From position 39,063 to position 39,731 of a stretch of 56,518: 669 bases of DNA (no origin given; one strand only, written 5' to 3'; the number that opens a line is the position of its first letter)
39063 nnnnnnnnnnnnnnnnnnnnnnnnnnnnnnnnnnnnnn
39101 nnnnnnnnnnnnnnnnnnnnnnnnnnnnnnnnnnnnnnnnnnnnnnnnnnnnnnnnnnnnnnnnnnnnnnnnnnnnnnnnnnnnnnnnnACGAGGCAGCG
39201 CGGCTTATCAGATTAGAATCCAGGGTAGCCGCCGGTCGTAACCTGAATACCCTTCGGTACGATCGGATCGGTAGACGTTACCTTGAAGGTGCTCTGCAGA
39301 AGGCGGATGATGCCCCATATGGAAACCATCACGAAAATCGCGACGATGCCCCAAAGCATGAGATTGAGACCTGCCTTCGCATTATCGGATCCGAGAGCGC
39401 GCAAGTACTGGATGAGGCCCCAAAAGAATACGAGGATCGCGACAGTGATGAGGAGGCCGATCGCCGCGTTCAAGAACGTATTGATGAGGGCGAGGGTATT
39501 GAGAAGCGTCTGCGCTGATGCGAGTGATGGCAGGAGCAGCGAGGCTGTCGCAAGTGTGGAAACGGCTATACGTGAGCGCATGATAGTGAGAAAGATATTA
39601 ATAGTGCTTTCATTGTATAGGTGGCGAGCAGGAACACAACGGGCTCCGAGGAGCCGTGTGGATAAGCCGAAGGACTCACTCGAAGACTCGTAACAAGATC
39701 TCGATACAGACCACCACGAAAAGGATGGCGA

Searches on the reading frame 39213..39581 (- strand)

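Call 94: search_protein_families(library=pfam, proteins=[window:39213-39581:-], max_evalue=0.001)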
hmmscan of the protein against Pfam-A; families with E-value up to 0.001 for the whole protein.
window:39213-39581:- (122 aa): 1 family
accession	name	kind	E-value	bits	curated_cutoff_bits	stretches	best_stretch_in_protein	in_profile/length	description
PF18895.5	T4SS_pilin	-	5e-06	26.9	26.6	1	31-95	7-71/71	Type IV secretion system pilin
